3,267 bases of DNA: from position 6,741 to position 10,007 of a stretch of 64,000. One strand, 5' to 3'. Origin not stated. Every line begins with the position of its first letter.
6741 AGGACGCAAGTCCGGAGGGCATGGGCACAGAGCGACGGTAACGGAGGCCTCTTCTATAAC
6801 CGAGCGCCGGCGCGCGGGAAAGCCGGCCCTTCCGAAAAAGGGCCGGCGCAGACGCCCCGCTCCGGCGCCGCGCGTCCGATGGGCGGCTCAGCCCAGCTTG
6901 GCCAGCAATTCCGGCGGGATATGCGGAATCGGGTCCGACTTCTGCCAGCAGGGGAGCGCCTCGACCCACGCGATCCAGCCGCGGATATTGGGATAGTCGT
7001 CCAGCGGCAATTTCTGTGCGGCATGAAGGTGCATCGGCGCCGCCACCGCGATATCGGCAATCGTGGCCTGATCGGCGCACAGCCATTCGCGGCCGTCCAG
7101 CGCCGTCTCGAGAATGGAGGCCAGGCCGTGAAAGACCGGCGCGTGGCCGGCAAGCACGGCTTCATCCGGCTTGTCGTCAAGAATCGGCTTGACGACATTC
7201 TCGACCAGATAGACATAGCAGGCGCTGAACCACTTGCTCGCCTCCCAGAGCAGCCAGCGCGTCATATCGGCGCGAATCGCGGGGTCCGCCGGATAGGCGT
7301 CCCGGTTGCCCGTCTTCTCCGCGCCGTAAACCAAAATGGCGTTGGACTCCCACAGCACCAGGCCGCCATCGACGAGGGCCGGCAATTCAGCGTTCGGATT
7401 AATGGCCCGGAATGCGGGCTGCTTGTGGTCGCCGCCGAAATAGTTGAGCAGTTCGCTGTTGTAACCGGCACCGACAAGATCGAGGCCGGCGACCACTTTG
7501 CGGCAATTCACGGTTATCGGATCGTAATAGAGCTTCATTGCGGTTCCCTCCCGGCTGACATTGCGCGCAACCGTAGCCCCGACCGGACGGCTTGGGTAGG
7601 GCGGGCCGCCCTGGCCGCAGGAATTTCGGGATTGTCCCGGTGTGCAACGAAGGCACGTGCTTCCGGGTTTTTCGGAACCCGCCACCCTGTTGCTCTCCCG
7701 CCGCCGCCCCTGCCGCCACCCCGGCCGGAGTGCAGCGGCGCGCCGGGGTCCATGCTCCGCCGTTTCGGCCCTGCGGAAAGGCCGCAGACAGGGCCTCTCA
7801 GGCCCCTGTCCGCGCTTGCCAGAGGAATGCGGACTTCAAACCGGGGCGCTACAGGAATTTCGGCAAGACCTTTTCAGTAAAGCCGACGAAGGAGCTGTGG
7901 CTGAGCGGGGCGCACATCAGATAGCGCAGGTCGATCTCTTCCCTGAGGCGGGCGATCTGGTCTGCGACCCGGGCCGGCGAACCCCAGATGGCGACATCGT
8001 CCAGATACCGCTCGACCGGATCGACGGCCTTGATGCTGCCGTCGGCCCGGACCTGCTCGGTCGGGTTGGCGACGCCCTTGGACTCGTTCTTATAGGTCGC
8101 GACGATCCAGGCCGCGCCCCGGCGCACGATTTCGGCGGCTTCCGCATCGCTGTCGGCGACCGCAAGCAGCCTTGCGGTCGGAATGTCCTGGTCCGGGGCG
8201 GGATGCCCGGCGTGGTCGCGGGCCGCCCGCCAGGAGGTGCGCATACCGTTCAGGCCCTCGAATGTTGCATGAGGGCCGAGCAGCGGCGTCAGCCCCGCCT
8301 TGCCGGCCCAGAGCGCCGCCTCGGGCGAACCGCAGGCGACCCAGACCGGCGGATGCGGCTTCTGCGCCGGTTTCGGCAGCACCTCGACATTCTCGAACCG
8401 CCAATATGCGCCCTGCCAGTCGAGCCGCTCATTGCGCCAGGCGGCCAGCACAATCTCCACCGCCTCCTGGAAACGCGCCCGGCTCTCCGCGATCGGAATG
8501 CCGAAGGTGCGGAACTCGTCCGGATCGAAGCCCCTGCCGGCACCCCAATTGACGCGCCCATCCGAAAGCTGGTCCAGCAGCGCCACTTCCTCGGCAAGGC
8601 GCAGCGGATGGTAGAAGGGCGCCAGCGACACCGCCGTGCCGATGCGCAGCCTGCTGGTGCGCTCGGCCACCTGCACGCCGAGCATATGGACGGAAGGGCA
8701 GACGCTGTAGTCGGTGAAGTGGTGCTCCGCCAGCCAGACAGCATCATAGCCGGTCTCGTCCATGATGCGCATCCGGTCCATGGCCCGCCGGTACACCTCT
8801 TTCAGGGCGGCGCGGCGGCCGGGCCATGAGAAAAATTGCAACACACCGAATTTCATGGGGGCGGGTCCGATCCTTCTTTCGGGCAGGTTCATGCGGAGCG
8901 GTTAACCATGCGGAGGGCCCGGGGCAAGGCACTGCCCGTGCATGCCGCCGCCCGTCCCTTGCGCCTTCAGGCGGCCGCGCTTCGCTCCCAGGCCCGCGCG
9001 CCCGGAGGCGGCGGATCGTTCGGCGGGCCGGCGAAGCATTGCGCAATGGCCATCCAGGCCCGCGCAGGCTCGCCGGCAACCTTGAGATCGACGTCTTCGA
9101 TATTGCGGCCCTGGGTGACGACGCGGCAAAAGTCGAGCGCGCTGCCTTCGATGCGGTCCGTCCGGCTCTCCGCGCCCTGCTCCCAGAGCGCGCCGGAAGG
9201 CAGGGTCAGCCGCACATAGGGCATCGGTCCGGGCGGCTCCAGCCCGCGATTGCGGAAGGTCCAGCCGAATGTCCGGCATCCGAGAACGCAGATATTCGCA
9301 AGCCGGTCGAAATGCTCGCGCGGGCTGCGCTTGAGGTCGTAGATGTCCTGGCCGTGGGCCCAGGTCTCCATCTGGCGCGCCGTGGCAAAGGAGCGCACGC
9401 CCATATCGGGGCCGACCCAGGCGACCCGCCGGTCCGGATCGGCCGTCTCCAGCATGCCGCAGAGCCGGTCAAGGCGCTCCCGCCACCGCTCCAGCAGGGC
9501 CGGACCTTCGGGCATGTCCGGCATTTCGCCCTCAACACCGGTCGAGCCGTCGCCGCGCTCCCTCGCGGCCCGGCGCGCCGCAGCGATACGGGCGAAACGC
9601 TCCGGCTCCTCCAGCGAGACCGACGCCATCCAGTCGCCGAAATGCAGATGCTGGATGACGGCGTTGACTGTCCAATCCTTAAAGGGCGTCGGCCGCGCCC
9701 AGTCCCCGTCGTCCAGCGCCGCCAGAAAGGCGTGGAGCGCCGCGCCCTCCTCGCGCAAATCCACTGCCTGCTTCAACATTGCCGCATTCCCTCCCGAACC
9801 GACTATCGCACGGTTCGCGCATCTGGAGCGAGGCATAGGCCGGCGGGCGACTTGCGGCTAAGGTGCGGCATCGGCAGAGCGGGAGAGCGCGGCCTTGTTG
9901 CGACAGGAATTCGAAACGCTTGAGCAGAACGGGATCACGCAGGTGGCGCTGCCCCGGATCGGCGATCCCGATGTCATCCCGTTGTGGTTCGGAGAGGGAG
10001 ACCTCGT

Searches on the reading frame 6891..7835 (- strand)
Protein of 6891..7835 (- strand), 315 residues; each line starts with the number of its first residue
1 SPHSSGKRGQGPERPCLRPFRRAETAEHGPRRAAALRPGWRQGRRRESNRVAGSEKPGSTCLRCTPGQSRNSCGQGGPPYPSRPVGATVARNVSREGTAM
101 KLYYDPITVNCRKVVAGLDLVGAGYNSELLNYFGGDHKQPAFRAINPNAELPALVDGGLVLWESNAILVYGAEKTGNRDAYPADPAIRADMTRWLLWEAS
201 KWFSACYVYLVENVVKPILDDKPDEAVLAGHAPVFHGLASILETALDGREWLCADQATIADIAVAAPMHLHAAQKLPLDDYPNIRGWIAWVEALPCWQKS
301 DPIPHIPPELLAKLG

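Call 87: search_protein_families(library=pfam, proteins=[window:6891-7835:-], max_evalue=0.00001)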
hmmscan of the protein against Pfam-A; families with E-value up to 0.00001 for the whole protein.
window:6891-7835:- (315 aa): 4 families
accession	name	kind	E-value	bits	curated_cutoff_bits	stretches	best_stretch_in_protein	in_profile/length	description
PF02798.26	GST_N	-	1.2e-09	38.8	20.9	1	112-170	15-73/76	Glutathione S-transferase, N-terminal domain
PF13409.12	GST_N_2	-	2e-09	38.3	25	1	111-170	5-66/70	Glutathione S-transferase, N-terminal domain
PF13417.12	GST_N_3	-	4.9e-08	33.6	22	1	102-170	1-66/75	Glutathione S-transferase, N-terminal domain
PF00043.30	GST_C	-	6.6e-07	29.9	20.7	1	236-295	32-93/93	Glutathione S-transferase, C-terminal domain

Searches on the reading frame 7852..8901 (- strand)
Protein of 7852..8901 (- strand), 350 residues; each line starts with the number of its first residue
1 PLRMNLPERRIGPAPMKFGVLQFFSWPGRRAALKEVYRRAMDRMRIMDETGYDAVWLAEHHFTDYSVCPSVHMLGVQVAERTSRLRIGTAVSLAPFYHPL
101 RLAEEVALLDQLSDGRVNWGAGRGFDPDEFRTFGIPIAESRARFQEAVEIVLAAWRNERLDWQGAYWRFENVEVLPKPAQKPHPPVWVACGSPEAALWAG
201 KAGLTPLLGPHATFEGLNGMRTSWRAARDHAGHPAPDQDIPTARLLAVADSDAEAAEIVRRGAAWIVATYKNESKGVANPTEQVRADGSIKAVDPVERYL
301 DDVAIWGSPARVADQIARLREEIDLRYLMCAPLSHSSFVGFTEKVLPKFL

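Call 87: search_protein_families(library=pfam, proteins=[window:7852-8901:-], max_evalue=0.00001)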
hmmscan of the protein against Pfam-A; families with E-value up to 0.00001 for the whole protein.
window:7852-8901:- (350 aa): 1 family
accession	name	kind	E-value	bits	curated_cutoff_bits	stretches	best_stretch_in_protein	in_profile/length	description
PF00296.26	Bac_luciferase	-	6.2e-67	226.6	27.9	1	16-321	1-309/314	Luciferase-like monooxygenase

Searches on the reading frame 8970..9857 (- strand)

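Call 87: search_protein_families(library=pfam, proteins=[window:8970-9857:-], max_evalue=0.00001)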
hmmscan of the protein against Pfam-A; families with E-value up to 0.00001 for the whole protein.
window:8970-9857:- (296 aa): 1 family
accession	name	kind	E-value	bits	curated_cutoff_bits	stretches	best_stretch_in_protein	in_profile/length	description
PF11716.13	MDMPI_N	-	2e-27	97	24.2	1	34-172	1-139/140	Mycothiol maleylpyruvate isomerase N-terminal domain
